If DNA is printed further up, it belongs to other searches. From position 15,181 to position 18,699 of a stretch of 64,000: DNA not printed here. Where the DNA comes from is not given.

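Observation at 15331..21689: PLD-SNF2 helicase-nuclease translationally coupled to an Eco57I-like N6A methyltransferase: two-gene restriction-modification-like module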

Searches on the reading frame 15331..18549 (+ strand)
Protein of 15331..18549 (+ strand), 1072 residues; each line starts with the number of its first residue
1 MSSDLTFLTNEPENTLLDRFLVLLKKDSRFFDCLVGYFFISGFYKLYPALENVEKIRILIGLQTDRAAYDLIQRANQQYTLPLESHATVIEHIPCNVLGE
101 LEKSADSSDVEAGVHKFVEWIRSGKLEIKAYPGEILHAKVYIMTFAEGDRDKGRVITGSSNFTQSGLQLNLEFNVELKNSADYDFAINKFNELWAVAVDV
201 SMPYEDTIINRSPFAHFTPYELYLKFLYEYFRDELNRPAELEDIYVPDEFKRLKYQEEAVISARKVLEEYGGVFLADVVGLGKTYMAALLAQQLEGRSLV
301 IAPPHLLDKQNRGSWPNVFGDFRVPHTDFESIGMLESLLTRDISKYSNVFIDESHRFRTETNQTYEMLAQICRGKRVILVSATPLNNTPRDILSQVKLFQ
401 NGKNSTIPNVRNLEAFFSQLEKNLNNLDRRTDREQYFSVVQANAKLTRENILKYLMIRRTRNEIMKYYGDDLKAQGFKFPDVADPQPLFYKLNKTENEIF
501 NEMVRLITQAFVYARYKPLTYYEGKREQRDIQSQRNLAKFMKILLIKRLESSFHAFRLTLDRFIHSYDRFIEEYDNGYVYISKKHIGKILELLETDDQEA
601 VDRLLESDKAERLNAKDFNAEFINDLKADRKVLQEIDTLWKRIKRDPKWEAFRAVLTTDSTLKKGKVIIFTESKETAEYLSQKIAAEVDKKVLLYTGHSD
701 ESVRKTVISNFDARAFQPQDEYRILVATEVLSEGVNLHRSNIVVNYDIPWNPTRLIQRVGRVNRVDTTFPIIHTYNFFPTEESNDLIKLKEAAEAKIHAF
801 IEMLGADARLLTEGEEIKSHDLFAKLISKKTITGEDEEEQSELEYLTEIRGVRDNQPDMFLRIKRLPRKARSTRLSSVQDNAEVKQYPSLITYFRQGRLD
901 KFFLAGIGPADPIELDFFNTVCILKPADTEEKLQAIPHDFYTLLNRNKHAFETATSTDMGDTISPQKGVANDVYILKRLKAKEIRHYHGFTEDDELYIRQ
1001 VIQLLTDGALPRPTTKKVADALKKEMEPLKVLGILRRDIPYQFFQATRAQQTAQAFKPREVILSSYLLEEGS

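Call 5: search_protein_families(library=pfam, proteins=[window:15331-18546:+], max_evalue=0.01)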
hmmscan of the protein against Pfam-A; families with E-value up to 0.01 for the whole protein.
window:15331-18546:+ (1072 aa): 7 families
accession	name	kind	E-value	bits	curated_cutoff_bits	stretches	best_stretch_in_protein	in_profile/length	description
PF00271.37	Helicase_C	-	2.9e-22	79.5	23.5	1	650-765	4-109/110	Helicase conserved C-terminal domain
PF13091.12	PLDc_2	-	3e-10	40.5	27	1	55-194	38-132/132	PLD-like domain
PF00176.29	SNF2-rel_dom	-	7.3e-09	35.6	24.9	1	315-467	97-228/290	SNF2-related domain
PF04851.21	ResIII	-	1.8e-07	31.6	22.5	1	253-384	5-162/164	Type III restriction enzyme, res subunit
PF22590.2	Cas3-like_C_2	-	1.4e-05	25.7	27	1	666-765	4-104/106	CRISPR-associated nuclease/helicase Cas3, C-terminal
PF13307.12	Helicase_C_2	-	0.00054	20.5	25.3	1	662-753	7-98/170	Helicase C-terminal domain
PF13401.12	AAA_22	-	0.0018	19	27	0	279-373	14-109/130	AAA domain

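Call 6: search_protein_families(library=padloc, proteins=[window:15331-18546:+], max_evalue=0.01)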
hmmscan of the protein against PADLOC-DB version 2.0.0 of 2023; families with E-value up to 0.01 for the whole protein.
window:15331-18546:+ (1072 aa): 45 families (the best 25 are shown)
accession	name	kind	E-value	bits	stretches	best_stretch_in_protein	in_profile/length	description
PDLC01075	C3a139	-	3.1e-50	169.5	1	14-799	9-761/948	HKD+Snf2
PDLC02621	DrmD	-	3e-37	126.4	1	517-792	374-656/1040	DrmD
PDLC00659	HmaA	-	1e-27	94.4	1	594-779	430-623/1176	SNF2 helicase / DEAD-box helicase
PDLC02193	PLD_Helicase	-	1.7e-27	94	2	624-778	646-810/905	-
PDLC02500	BrxHI|BrxHII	-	1.6e-26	91.2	1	516-808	347-613/933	BrxHI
PDLC02623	DrmD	-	1.8e-26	90.2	1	630-842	495-692/1040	DrmD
PDLC02619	DrmD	-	4.1e-25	86.1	1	599-810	349-576/872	DrmD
PDLC02633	DrmD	-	2e-22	77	1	521-780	381-643/839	DrmD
PDLC02632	DrmD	-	4.7e-22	76.2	1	522-766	379-625/662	DrmD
PDLC02843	DpdE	-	1.1e-21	74.5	2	626-765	534-663/1091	DpdE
PDLC02840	DpdE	-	2.7e-21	73.6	2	651-781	548-669/1091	DpdE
PDLC02707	PbeA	-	1.7e-20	71.2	2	12-315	14-318/672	PbeA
PDLC02572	DrmA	-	8.3e-20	68.3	1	524-765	379-621/1043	DrmA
PDLC02504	BrxHI|BrxHII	-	3.5e-16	56.3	1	516-838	347-651/971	BrxHII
PDLC02620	DrmD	-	1.2e-15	54.6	1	516-767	341-579/1060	DrmD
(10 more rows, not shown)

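Call 7: search_protein_families(library=ncbifam, proteins=[window:15331-18546:+], max_evalue=0.01)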
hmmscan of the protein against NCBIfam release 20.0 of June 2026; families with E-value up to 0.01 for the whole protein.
window:15331-18546:+ (1072 aa): 29 families (the best 25 are shown)
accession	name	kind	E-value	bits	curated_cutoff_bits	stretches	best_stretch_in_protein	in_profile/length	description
NF042964.1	phospholipD_antiphage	equivalog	1.7e-43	149.1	1100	2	444-785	518-809/895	phospholipase D-like domain-containing anti-phage protein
NF038317.1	DISARM_DrmD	equivalog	6.8e-41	140.5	610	1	518-820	359-664/1021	DISARM system SNF2-like helicase DrmD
NF041062.1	DpdE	equivalog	9.5e-29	100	500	2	595-776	473-652/1048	protein DpdE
NF038318.1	DISARM_DrmD_b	equivalog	5.1e-23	81.1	950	1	606-808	353-571/868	DISARM system SNF2-like helicase DrmD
NF010337.0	PRK13766.1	equivalog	4.8e-16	58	610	1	586-765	289-468/781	Hef nuclease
NF003426.0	PRK04914.1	equivalog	7.3e-12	44.3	576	1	625-767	458-593/959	RNA polymerase-associated protein RapA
NF008744.0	PRK11776.1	equivalog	5e-10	38.5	524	1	633-798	214-366/460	ATP-dependent RNA helicase DbpA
TIGR02621.3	cas3_GSU0051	exception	3e-09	36.2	400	1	608-766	219-374/854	type I-G CRISPR-associated helicase/endonuclease Cas3g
NF053631.1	RNA_helic_CshA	equivalog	8.2e-09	34.8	646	1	625-799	201-362/434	degradosome RNA helicase CshA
NF041790.1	anti-phage_ZorD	equivalog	3.9e-08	31.7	1500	1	654-768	912-1027/1035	type I Zorya anti-phage system protein ZorD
TIGR01587.1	cas3_core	equivalog_domain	6.9e-08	32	102.45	1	638-769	197-323/358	CRISPR-associated helicase Cas3'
NF003419.0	PRK04837.1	equivalog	1.5e-07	30.5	588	1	666-765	258-350/424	ATP-dependent RNA helicase RhlB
TIGR04121.1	DEXH_lig_assoc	equivalog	5.9e-07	27.6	850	1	663-763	247-344/804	ligase-associated DNA damage response DEXH box helicase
NF053636.1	DDHlcsCsdAPsy1082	equivalog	8e-07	27.9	890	1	666-766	245-338/512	DEAD/DEAH box helicase CsdA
NF008394.0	PRK11192.1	equivalog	1e-06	27.9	507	1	664-765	247-341/441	ATP-dependent RNA helicase SrmB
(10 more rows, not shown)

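Call 12: find_encoding_contigs(protein=window:15331-18549:+, flank=10000, max_places=6)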
Protein window:15331-18549:+ (1072 aa): 23 contigs read that carry it; 6 places shown.
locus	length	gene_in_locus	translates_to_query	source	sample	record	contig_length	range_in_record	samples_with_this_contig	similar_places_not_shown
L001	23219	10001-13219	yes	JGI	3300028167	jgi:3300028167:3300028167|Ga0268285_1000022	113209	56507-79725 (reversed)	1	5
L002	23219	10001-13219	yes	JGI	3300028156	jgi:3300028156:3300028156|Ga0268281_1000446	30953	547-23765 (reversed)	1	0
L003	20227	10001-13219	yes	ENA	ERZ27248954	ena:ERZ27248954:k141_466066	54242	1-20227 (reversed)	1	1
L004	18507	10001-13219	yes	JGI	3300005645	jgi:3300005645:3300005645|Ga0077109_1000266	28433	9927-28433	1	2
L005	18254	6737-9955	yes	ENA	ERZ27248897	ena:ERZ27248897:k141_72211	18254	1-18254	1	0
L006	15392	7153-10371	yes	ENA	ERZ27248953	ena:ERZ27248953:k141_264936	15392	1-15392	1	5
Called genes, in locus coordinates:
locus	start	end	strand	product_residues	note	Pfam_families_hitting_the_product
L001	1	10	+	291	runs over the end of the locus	PF05853:BKACE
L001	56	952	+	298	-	PF02737:3HCDH_N, PF03446:NAD_binding_2 (weak), PF00725:3HCDH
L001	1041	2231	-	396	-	PF13173:AAA_14, PF13635:DUF4143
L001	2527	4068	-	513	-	PF02689:Herpes_Helicase (faint), PF05970:PIF1, PF13191:AAA_16 (faint), PF13245:AAA_19, PF13604:AAA_30, PF01443:Viral_helicase1 (faint), PF13538:UvrD_C_2 (weak), PF13280:WYL (weak)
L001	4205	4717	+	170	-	PF04343:DUF488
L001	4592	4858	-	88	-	-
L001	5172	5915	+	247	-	PF22557:DuOB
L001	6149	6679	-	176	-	-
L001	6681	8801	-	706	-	PF02463:SMC_N, PF13476:AAA_23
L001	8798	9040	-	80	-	-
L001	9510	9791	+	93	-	-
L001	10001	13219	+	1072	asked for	PF13091:PLDc_2, PF04851:ResIII (faint), PF00176:SNF2-rel_dom, PF00271:Helicase_C, PF22590:Cas3-like_C_2 (faint)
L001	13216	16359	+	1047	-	PF02384:N6_Mtase (faint), PF20473:MmeI_Mtase (weak), PF07669:Eco57I, PF12950:TaqI_C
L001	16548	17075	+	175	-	-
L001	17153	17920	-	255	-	PF03747:ADP_ribosyl_GH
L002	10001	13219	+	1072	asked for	PF13091:PLDc_2, PF04851:ResIII (faint), PF00176:SNF2-rel_dom, PF00271:Helicase_C, PF22590:Cas3-like_C_2 (faint)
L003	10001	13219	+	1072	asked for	PF13091:PLDc_2, PF04851:ResIII (faint), PF00176:SNF2-rel_dom, PF00271:Helicase_C, PF22590:Cas3-like_C_2 (faint)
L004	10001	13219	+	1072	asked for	PF13091:PLDc_2, PF04851:ResIII (faint), PF00176:SNF2-rel_dom, PF00271:Helicase_C, PF22590:Cas3-like_C_2 (faint)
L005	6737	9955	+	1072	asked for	PF13091:PLDc_2, PF04851:ResIII (faint), PF00176:SNF2-rel_dom, PF00271:Helicase_C, PF22590:Cas3-like_C_2 (faint)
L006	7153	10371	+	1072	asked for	PF13091:PLDc_2, PF04851:ResIII (faint), PF00176:SNF2-rel_dom, PF00271:Helicase_C, PF22590:Cas3-like_C_2 (faint)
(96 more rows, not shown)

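Call 14: search_solved_structures(query=window:15331-18546:+, max_evalue=0.01)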
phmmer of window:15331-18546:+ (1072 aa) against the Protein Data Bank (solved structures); distinct sequences matched with E-value up to 0.01: 157 (the best 60 are shown).
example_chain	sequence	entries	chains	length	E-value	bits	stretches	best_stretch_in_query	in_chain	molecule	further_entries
6xki_A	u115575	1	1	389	1.1e-07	33.6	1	632-765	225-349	Eukaryotic initiation factor 4A-I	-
9dts_A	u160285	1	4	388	1.1e-07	33.6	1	630-765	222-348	Eukaryotic initiation factor 4A-I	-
2zu6_A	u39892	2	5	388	1.1e-07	33.6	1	630-765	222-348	Eukaryotic initiation factor 4A-I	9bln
7ppz_B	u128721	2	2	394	1.1e-07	33.6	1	632-765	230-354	Eukaryotic initiation factor 4A-I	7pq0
5zc9_A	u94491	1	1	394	1.1e-07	33.6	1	632-765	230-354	Eukaryotic initiation factor 4A-I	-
9i9f_A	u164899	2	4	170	1.2e-07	33.5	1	656-765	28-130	Eukaryotic initiation factor 4A-I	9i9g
6zmw_j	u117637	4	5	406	1.2e-07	33.4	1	632-765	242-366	Eukaryotic initiation factor 4A-I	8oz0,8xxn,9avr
3eiq_A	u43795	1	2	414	1.3e-07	33.4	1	627-765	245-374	Eukaryotic initiation factor 4A-I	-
8huj_A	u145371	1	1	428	1.5e-07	33.2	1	627-765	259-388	Eukaryotic initiation factor 4A-I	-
1hv8_A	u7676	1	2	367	1.8e-07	32.9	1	667-767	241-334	PUTATIVE ATP-DEPENDENT RNA HELICASE MJ0669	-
5sup_A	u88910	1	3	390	3.4e-07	32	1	661-802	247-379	ATP-dependent RNA helicase SUB2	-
7apx_F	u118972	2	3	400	3.6e-07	31.9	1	661-802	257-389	ATP-dependent RNA helicase SUB2 | EM14S01-3B_G0007820.mRNA.1.CDS.1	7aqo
8u8d_D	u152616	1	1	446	4.7e-07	31.5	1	661-802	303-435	RNA helicase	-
5suq_A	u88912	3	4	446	4.7e-07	31.5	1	661-802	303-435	ATP-dependent RNA helicase SUB2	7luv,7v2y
8u8e_D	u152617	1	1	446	4.7e-07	31.5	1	661-802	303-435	RNA helicase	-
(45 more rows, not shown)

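Call 15: find_homologous_proteins(query=window:15331-18546:+, max_evalue=1e-10)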
Query window:15331-18546:+ (1072 aa): 7796 proteins with E <= 1e-10 among 8000 candidates; the best 120 are listed.
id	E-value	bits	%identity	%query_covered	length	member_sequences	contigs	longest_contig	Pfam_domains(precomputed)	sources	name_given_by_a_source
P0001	0.0e+0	2408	100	100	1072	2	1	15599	PF00176.30,PF13091.13,PF00271.38,PF22590.3,PF04851.22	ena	-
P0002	0.0e+0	2023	84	100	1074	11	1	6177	PF00176.30,PF13091.13,PF00271.38,PF04851.22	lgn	-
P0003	0.0e+0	2014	84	100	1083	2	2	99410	PF00176.30,PF13091.13,PF00271.38,PF04851.22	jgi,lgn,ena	-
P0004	0.0e+0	2000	83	100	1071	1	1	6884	PF00176.30,PF13091.13,PF00271.38,PF22590.3,PF04851.22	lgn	-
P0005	0.0e+0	1991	83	100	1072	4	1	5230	PF00176.30,PF13091.13,PF00271.38,PF04851.22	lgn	-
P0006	0.0e+0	1984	82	100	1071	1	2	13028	PF00176.30,PF13091.13,PF00271.38,PF04851.22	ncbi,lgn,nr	ncbi:MAG: helicase [Acidobacteria bacterium]|nr:helicase [Acidobacteriota bacterium]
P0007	0.0e+0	1980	82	100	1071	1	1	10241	PF00176.30,PF13091.13,PF00271.38,PF04851.22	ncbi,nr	ncbi:MAG: helicase [Acidobacteria bacterium]|nr:helicase [Acidobacteriota bacterium]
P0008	0.0e+0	1976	81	100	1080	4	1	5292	PF00176.30,PF13091.13,PF00271.38,PF22590.3,PF04851.22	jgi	jgi:superfamily II DNA/RNA helicase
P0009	0.0e+0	1960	82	100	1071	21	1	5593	PF00176.30,PF13091.13,PF00271.38,PF22590.3,PF04851.22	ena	-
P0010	0.0e+0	1957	82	100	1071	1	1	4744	PF00176.30,PF13091.13,PF00271.38,PF22590.3,PF04851.22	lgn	-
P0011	0.0e+0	1956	82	100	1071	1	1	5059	PF00176.30,PF13091.13,PF00271.38,PF22590.3,PF04851.22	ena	-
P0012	0.0e+0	1954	82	100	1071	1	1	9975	PF00176.30,PF13091.13,PF00271.38,PF22590.3,PF04851.22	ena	-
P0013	0.0e+0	1953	81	100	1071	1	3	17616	PF00176.30,PF13091.13,PF13307.13,PF00271.38,PF22590.3,PF04851.22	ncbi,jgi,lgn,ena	-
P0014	0.0e+0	1953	81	100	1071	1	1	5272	PF00176.30,PF13091.13,PF00271.38,PF22590.3,PF04851.22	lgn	-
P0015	0.0e+0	1953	82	100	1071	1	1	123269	PF00176.30,PF13091.13,PF13307.13,PF00271.38,PF22590.3,PF04851.22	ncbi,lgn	-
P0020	0.0e+0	1945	81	100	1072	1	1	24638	PF00176.30,PF13091.13,PF00271.38,PF22590.3,PF04851.22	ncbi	-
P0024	0.0e+0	1943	80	100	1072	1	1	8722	PF00176.30,PF13091.13,PF00271.38,PF04851.22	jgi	-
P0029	0.0e+0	1927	79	100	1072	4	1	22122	PF00176.30,PF13091.13,PF00271.38,PF04851.22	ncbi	-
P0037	0.0e+0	1913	79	100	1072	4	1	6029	PF00176.30,PF13091.13,PF00271.38,PF04851.22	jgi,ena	-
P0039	0.0e+0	1910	79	100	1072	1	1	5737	PF00176.30,PF13091.13,PF00271.38,PF04851.22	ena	-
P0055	0.0e+0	1880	78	100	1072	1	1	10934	PF00176.30,PF13091.13,PF00271.38,PF04851.22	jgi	jgi:superfamily II DNA/RNA helicase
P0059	0.0e+0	1876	78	100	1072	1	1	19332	PF00176.30,PF13091.13,PF00271.38,PF04851.22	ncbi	-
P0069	0.0e+0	1867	77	100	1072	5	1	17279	PF00176.30,PF13091.13,PF13307.13,PF00271.38,PF04851.22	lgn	-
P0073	0.0e+0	1862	77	100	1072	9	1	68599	PF00176.30,PF13091.13,PF00271.38,PF04851.22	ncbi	-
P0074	0.0e+0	1861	77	100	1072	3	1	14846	PF00176.30,PF13091.13,PF00271.38,PF22590.3,PF04851.22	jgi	jgi:superfamily II DNA/RNA helicase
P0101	0.0e+0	1817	76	100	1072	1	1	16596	PF00176.30,PF13091.13,PF00271.38,PF04851.22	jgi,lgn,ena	-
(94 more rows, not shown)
